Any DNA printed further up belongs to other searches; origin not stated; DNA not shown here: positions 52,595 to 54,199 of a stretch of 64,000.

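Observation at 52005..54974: Compact YcaO + SagB-dehydrogenase + C39-like peptidase locus with adjacent precursor: candidate azol(in)e RiPP (TOMM-like) system in an archaeon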

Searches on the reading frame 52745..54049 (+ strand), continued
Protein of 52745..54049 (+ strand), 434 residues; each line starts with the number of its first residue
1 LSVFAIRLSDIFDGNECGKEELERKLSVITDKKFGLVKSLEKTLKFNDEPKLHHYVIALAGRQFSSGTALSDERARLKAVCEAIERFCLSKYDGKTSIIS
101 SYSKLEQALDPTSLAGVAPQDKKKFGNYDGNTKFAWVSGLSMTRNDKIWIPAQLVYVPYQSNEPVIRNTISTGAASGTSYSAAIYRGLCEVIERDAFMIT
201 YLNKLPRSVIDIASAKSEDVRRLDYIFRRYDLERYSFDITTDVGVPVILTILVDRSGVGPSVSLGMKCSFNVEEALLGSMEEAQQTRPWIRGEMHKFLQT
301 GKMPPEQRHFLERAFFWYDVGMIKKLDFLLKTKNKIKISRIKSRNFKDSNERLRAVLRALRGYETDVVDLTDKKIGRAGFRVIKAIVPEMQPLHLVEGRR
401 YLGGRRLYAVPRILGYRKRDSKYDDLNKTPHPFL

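Call 18: search_protein_families(library=ncbifam, proteins=[L005:4869-5822:+, L055:5076-5993:+, L018:4872-5942:+, L040:8053-9309:+, L033:11534-12691:+, L048:8878-10203:+, L029:4683-5600:-, L041:8022-9665:+, L058:5255-6094:+, L027:5166-5969:+], max_evalue=0.001)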
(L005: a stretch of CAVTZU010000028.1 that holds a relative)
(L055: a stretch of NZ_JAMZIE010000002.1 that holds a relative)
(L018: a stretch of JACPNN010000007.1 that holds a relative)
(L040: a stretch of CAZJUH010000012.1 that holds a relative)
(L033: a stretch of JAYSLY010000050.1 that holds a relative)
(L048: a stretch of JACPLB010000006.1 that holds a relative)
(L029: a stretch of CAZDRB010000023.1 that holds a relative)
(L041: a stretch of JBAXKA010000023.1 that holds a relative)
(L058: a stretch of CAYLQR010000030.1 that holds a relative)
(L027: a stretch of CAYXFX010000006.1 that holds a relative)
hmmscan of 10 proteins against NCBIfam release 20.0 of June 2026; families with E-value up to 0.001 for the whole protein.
L005:4869-5822:+ (317 aa): 15 families
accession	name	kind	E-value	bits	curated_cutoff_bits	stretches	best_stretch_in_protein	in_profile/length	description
TIGR02356.1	adenyl_thiF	equivalog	3.6e-19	69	275.25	1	115-271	15-172/203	thiazole biosynthesis adenylyltransferase ThiF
NF004281.0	PRK05690.1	subfamily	1.4e-13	50.6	266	1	116-267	27-180/250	molybdopterin-synthase adenylyltransferase MoeB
NF006444.0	PRK08762.1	equivalog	2.5e-11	42.9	449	1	116-268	142-298/387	molybdopterin-synthase adenylyltransferase MoeB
NF009123.0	PRK12475.1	subfamily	1.5e-10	40.9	510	1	115-265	18-171/338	MoeB/ThiF family adenylyltransferase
NF047750.1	SAMPActivE1UbaA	equivalog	1.6e-10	40.8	450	1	115-267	26-178/270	SAMP-activating enzyme E1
TIGR02355.1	moeB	equivalog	1.7e-10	40.7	376.55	1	115-264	18-169/240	molybdopterin-synthase adenylyltransferase MoeB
TIGR02354.1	thiF_fam2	equivalog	3.3e-09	36.9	152.2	1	117-211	17-114/200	thiamine biosynthesis protein ThiF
NF006395.0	PRK08644.1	equivalog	1.7e-08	34.4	159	1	116-216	25-128/215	sulfur carrier protein ThiS adenylyltransferase ThiF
NF006204.0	PRK08328.1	equivalog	2.9e-07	30.3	339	1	114-272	20-180/231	hypothetical protein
NF005902.0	PRK07878.1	equivalog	1.9e-06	27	647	1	116-250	37-173/392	adenylyltransferase/sulfurtransferase MoeZ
TIGR03603.1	cyclo_dehy_ocin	subfamily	1e-05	25.4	187.65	1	109-267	61-212/319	thiazole/oxazole-forming peptide maturase, SagC family component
NF005646.0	PRK07411.1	equivalog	1.8e-05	24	633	1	113-267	30-185/390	molybdopterin-synthase adenylyltransferase MoeB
NF004111.0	PRK05600.1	equivalog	0.0001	21.6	437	1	115-249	35-171/371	ThiF family adenylyltransferase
TIGR03693.1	ocin_ThiF_like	hypoth_equivalog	0.00057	18.3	561.9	0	15-262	23-259/637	putative thiazole-containing bacteriocin maturation protein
NF058523.1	6A-MBL_cap2_3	equivalog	0.00097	17.8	320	0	120-158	297-335/665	anti-phage 6A-MBL system cap2_3 protein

L055:5076-5993:+ (305 aa): 1 family
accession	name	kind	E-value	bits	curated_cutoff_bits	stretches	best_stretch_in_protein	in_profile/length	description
TIGR03882.1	cyclo_dehyd_2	equivalog_domain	2.5e-07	31.1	36.9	1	205-304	8-116/164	TOMM precursor leader peptide-binding protein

L018:4872-5942:+ (356 aa): 4 families
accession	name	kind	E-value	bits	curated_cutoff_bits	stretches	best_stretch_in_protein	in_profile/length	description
TIGR03603.1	cyclo_dehy_ocin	subfamily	5.5e-13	49.3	187.65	1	206-351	150-295/319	thiazole/oxazole-forming peptide maturase, SagC family component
TIGR03882.1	cyclo_dehyd_2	equivalog_domain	2.5e-10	40.8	36.9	1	237-353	2-117/164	TOMM precursor leader peptide-binding protein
TIGR02356.1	adenyl_thiF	equivalog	1e-05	25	275.25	0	206-276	109-175/203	thiazole biosynthesis adenylyltransferase ThiF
NF004281.0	PRK05690.1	subfamily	0.00078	18.7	266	0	191-352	104-249/250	molybdopterin-synthase adenylyltransferase MoeB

L040:8053-9309:+ (418 aa): 4 families
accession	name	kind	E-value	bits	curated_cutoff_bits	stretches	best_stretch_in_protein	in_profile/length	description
NF047421.1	YfmH_fam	equivalog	6.5e-21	75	250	1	43-403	60-418/425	EF-P 5-aminopentanol modification-associated protein YfmH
NF047422.1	YfmF_fam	equivalog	1.5e-15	57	285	1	118-395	124-401/412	EF-P 5-aminopentanol modification-associated protein YfmF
NF011681.0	PRK15101.1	equivalog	2.8e-13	48.8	765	1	3-180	44-221/961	pitrilysin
TIGR02110.1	PQQ_syn_pqqF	equivalog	1.3e-08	34.1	320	1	38-134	35-131/697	pyrroloquinoline quinone biosynthesis protein PqqF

L033:11534-12691:+ (385 aa): 0 families

L048:8878-10203:+ (441 aa): 6 families
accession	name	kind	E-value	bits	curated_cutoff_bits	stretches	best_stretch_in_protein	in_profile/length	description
NF045666.1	DVU1553_fam_AMP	equivalog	8.7e-33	113.8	300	1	176-334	163-322/331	DVU_1553 family AMP-dependent CoA ligase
NF053551.1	FlxY_rubin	equivalog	9.7e-28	97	520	2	242-405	222-389/424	flexirubin biosynthesis putative acyl-CoA ligase FlxY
NF041878.1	paak_haloarch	equivalog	2.2e-19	69.3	700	2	232-389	210-373/427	phenylacetate--CoA ligase PaaK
TIGR03335.1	F390_ftsA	equivalog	8e-13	47.9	458.7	1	224-332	206-319/445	coenzyme F390 synthetase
TIGR02155.1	PA_CoA_ligase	equivalog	3e-12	45.8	646.3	1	192-396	164-372/422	phenylacetate--CoA ligase PaaK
NF041217.1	BagE_FevW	exception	1.9e-11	43.6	800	1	230-361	200-331/424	bagremycin/ferroverdin synthetase BagE/FevW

L029:4683-5600:- (305 aa): 1 family
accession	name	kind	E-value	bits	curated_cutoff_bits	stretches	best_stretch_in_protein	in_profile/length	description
TIGR02906.1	spore_CotS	subfamily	3.8e-05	22.8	172.7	1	187-267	189-270/314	CotS family spore coat protein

L041:8022-9665:+ (547 aa): 18 families
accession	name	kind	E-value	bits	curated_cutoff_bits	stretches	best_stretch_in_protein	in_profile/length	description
TIGR03300.1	assembly_YfgL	equivalog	4.7e-32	111.1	285.2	3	330-434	72-172/377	outer membrane protein assembly factor BamB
NF053615.1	SerThrKinAfsKStmc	equivalog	7.9e-26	90.9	1300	2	417-508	714-805/809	protein serine/threonine kinase AfsK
NF008351.0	PRK11138.1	equivalog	1.6e-24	86.1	423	3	228-301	118-186/394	outer membrane protein assembly factor BamB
TIGR03075.1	PQQ_enz_alc_DH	subfamily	2.8e-22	79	480.05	1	221-414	60-253/530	PQQ-dependent dehydrogenase, methanol/ethanol family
TIGR00336.1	pyrE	equivalog_domain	1.2e-19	70.7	106.8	1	36-186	20-173/173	orotate phosphoribosyltransferase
TIGR04528.1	acido_non_PQQ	subfamily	7.6e-17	61.2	650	2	205-305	33-132/493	acido-empty-quinoprotein group A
NF010382.0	PRK13809.1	equivalog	2.2e-11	43.5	208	1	34-190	32-185/210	orotate phosphoribosyltransferase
NF001729.0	PRK00455.1-3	equivalog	7.9e-09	35.2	245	1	21-185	25-190/231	orotate phosphoribosyltransferase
TIGR03074.1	PQQ_membr_DH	subfamily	1.3e-08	33.2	832.65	0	270-302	208-240/783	membrane-bound PQQ-dependent dehydrogenase, glucose/quinate/shikimate family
NF004034.0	PRK05500.1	equivalog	1.3e-07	30.6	656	1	34-190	309-460/478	bifunctional orotidine-5'-phosphate decarboxylase/orotate phosphoribosyltransferase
NF041516.1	PA2928_fam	subfamily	7e-07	28.9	70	0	381-431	75-125/376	PA2928 family protein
NF002634.0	PRK02304.1-3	equivalog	1.6e-05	24.7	170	1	121-184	117-180/182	adenine phosphoribosyltransferase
NF040646.1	HPT_Archaea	equivalog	5.3e-05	22.9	200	1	116-184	108-175/184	hypoxanthine/guanine phosphoribosyltransferase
NF002635.0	PRK02304.1-4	subfamily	8.4e-05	22.2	146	1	118-184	111-175/188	adenine phosphoribosyltransferase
TIGR01367.1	pyrE_Therm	equivalog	0.00015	21.4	150.25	1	121-204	104-182/187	orotate phosphoribosyltransferase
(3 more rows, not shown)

L058:5255-6094:+ (279 aa): 0 families

L027:5166-5969:+ (267 aa): 13 families
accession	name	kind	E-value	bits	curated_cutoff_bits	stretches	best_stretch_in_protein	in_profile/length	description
NF040959.1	MamA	equivalog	2.7e-11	43.3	200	1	95-220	43-165/204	magnetosome protein MamA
TIGR02521.1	type_IV_pilW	equivalog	4.7e-11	42.7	154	1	93-222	35-163/234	type IV pilus biogenesis/stability protein PilW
TIGR02917.1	PEP_TPR_lipo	equivalog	1.5e-10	39.6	312.2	1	71-189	141-259/899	XrtA/PEP-CTERM system TPR-repeat protein PrsT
TIGR04510.1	mod_pep_cyc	subfamily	1.6e-08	33.6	400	1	70-239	413-581/814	putative peptide modification system cyclase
NF033762.1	social_mot_Tgl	equivalog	3.2e-07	30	225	1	84-181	131-228/252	social motility TPR repeat lipoprotein Tgl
NF033920.0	C39_PA2778_fam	equivalog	5.3e-07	29.3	150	0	118-185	185-252/255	PA2778 family cysteine peptidase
NF052415.1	T3SS_chap_SctY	equivalog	6.1e-07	29.9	70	1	124-218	7-101/106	type III secretion apparatus assembly chaperone SctY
TIGR02552.1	LcrH_SycD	equivalog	8.8e-07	28.7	104.8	1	112-221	7-113/136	SycD/LcrH family type III secretion system chaperone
NF008391.2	PRK11189.1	equivalog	0.00013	21.6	250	1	54-258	66-267/297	lipoprotein NlpI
TIGR00990.1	3a0801s09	subfamily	0.00022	20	757.25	0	98-220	340-459/615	mitochondrial import receptor subunit TOM70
NF047558.1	TPR_END_plus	domain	0.00026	20.9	32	0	92-121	2-31/56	TPR end-of-group domain-containing protein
NF047371.1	FlcA_CTERM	equivalog_domain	0.00067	18.2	300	0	99-164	449-514/646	periplasmic flagellar collar protein FlcA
NF049959.1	CRISPR_3_Cas6i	exception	0.00086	18.8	160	0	84-131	140-186/207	type III-I CRISPR precrRNA processing endoribonuclease Cas6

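Call 28: find_encoding_contigs(protein=P0002, flank=10000, max_places=3)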
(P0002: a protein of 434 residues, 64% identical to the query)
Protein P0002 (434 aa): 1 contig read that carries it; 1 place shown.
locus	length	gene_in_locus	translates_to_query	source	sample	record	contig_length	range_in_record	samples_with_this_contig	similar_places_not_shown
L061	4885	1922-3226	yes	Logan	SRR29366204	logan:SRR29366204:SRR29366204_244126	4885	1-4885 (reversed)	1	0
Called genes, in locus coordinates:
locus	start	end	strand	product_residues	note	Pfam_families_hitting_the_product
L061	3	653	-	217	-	?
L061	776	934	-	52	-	-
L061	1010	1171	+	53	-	-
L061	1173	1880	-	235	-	PF13529:Peptidase_C39_2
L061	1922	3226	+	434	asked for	PF02624:YcaO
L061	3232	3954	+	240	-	PF00881:Nitroreductase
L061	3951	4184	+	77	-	-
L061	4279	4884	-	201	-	?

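Call 29: find_encoding_contigs(protein=P0008, flank=8000, max_places=2)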
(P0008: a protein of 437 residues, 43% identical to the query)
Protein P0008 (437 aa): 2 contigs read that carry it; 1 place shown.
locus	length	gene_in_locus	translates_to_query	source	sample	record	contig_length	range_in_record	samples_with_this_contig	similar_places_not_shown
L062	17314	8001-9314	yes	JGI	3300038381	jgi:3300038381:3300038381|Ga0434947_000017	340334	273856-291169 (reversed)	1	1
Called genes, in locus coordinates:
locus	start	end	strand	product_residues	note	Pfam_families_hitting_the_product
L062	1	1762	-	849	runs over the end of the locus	PF14890:Intein_splicing, PF14528:LAGLIDADG_3, PF00348:polyprenyl_synt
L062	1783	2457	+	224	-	PF06745:ATPase, PF23442:DUF7125 (weak)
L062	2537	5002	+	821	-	-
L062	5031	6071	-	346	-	-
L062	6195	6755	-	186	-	PF00293:NUDIX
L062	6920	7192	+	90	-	-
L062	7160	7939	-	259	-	PF13529:Peptidase_C39_2 (faint)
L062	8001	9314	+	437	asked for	PF02624:YcaO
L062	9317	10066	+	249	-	PF00881:Nitroreductase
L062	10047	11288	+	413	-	PF02675:AdoMet_dc (weak), PF17284:Spermine_synt_N, PF01564:Spermine_synth, PF08242:Methyltransf_12 (weak), PF13649:Methyltransf_25 (weak), PF13847:Methyltransf_31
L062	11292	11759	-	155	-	PF02830:V4R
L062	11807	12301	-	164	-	-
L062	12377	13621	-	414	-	PF00171:Aldedh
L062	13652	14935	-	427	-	PF08495:FIST, PF10442:FIST_C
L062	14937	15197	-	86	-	-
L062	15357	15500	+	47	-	-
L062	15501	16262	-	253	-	PF01209:Ubie_methyltran, PF02353:CMAS, PF03848:TehB, PF05401:NodS, PF05175:MTS, PF13489:Methyltransf_23, PF13847:Methyltransf_31, PF08241:Methyltransf_11, +7 more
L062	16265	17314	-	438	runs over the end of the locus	PF04055:Radical_SAM, PF13186:SPASM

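Call 42: predict_structure(alignment_id=A2)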
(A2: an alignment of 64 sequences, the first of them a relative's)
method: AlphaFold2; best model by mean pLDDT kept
length: 432 residues; sequences in the alignment: 64
mean_pLDDT: 94.6   pTM: 0.94
mean pLDDT of the five models: 94.6, 94.1, 94.1, 94.1, 93.9
residues with pLDDT >= 90: 383; 70-90: 47; 50-70: 2; < 50: 0
segments of 3 or more residues with pLDDT < 50: none
pLDDT, mean of each block of 10 residues (from residue 1): 82 91 92 93 91 90 94 94 95 93 96 88 87 97 96 92 91 97 98 98 98 95 97 98 98 96 98 98 94 95 90 97 98 96 96 98 97 96 97 91 97 98 96 89
secondary structure, 60 per line:
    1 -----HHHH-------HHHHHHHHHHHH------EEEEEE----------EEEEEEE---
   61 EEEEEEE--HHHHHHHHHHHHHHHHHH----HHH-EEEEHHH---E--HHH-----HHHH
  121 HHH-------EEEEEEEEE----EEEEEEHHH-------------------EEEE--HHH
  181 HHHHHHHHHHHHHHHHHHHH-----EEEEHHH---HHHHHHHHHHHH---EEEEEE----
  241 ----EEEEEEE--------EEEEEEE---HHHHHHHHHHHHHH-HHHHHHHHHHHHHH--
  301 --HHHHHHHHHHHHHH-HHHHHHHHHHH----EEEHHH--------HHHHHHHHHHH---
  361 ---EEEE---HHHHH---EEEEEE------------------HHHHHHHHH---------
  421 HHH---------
elements in order: H6-9 H17-28 E35-40 E51-57 E61-67 H70-87 E96-99 H117-123 E131-139 E144-149 E172-175 H178-200 E206-209 H216-227 E231-236 E245-251 E260-266 H270-283 H285-298 H303-316 H318-328 E333-335 H347-357 E364-367 H371-375 E379-384 H403-411
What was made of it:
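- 52745..54049 (+): YcaO cyclodehydratase, SagD/TOMM type (434 aa from TTG 52745; 432 aa from GTG 52751 in public gene calls). It consists of a YcaO domain only, with no E1-like or RRE domain. AF2 pLDDT 94.6 (call 42).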

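Call 44: search_solved_structures(query=A2, max_evalue=0.001)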
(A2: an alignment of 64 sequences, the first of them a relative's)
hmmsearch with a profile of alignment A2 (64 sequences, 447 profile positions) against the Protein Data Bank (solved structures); distinct sequences matched with E-value up to 0.001: 6.
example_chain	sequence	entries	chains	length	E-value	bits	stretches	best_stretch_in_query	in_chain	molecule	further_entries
7u58_A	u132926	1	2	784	1.2e-48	169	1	13-445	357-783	MusD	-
4bs9_A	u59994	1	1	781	6.9e-44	153.4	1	15-446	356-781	TRUD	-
4v1t_A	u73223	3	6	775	1.9e-43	151.9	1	15-446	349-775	LYND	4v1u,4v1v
6pe3_A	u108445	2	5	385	1.2e-30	109.8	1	15-404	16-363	Uncharacterized protein MJ1094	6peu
6ci7_A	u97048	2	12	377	6.6e-10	41.4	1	143-306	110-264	YcaO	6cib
6gos_D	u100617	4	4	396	1.8e-08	36.6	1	101-251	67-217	Microcin B17-processing protein McbD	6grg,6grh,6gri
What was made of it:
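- Closest known: Cyanobactin and muscoride heterocyclases LynD/TruD/PatD and MusD. Different: The window protein corresponds only to LynD residues ~349-775 (call 44).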

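Call 45: fold_search(model_id=the predicted structure, library=pdb)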
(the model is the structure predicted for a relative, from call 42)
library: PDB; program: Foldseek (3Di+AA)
matches with E <= 10: 341; with E <= 0.001: 42
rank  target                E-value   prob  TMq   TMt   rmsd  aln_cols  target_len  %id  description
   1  4v1v_A                2.9e-27  1.00  0.82  0.49   3.6       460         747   20  Heterocyclase in complex with substrate and Cofactor (released 2015-01-14)
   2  4v1v_B                2.1e-26  1.00  0.81  0.48   3.4       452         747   20  Heterocyclase in complex with substrate and Cofactor (released 2015-01-14)
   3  4v1u_A                1.5e-25  1.00  0.81  0.48   3.9       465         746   20  Heterocyclase in complex with substrate and Cofactor (released 2015-01-14)
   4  4v1t_A                1.9e-25  1.00  0.81  0.48   4.0       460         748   21  Heterocyclase in complex with substrate and Cofactor (released 2015-01-14)
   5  4v1u_B                2.2e-25  1.00  0.83  0.50   3.8       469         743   20  Heterocyclase in complex with substrate and Cofactor (released 2015-01-14)
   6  7u58_A                1.9e-24  1.00  0.76  0.52   4.5       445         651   20  YcaO-mediated ATP-dependent peptidase activity in ribosomal peptide biosynthesis (released 2022-11-02)
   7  7u58_B                5.3e-24  1.00  0.75  0.52   4.2       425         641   22  YcaO-mediated ATP-dependent peptidase activity in ribosomal peptide biosynthesis (released 2022-11-02)
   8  4v1t_B                6.9e-24  1.00  0.80  0.47   4.0       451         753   21  Heterocyclase in complex with substrate and Cofactor (released 2015-01-14)
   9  4bs9                  1.0e-21  1.00  0.66  0.43   4.8       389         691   21  Structure of the heterocyclase TruD (released 2013-11-06)
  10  6peu_B                1.1e-21  1.00  0.70  0.77   3.7       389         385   21  Structure of YcaO enzyme from Methanocaldococcus jannaschii in complex with peptide (released 2019-11-06)
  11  6peu_A                1.3e-21  1.00  0.68  0.76   5.0       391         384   21  Structure of YcaO enzyme from Methanocaldococcus jannaschii in complex with peptide (released 2019-11-06)
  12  6peu_D                2.1e-21  1.00  0.68  0.77   5.0       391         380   22  Structure of YcaO enzyme from Methanocaldococcus jannaschii in complex with peptide (released 2019-11-06)
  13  6peu_C                3.6e-21  1.00  0.68  0.76   5.1       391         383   21  Structure of YcaO enzyme from Methanocaldococcus jannaschii in complex with peptide (released 2019-11-06)
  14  6pe3                  4.5e-21  1.00  0.68  0.78   4.4       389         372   21  Structure of YcaO enzyme from Methanocaldococcus jannaschii in complex with ATP (released 2020-01-08)
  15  6ci7_C                6.9e-19  1.00  0.64  0.76   5.0       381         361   16  The structure of YcaO from Methanopyrus kandleri bound with AMPPCP and Mg2+ (released 2018-03-21)
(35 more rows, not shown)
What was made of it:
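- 52745..54049 (+): Best structural match is LynD (TM 0.82), then MusD and TruD, ahead of thioamide-forming YcaOs (call 45).
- On LAP/TOMM azol(in)e RiPP biosynthetic cluster: The closest structures are azoline-forming heterocyclases (calls 44, 45).
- Closest known: Canonical TOMM/LAP BCD synthetases. Different: Similarity to McbD is low (37 bits; TM 0.56) (calls 44, 45).
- Closest known: TfuA-associated archaeal YcaO. Same: Same YcaO fold (TM 0.68-0.70 to MJ1094 and the M. kandleri YcaO; call 45) and an archaeal host.
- The second-best structural match, MusD, is annotated with ATP-dependent peptidase activity (call 45).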
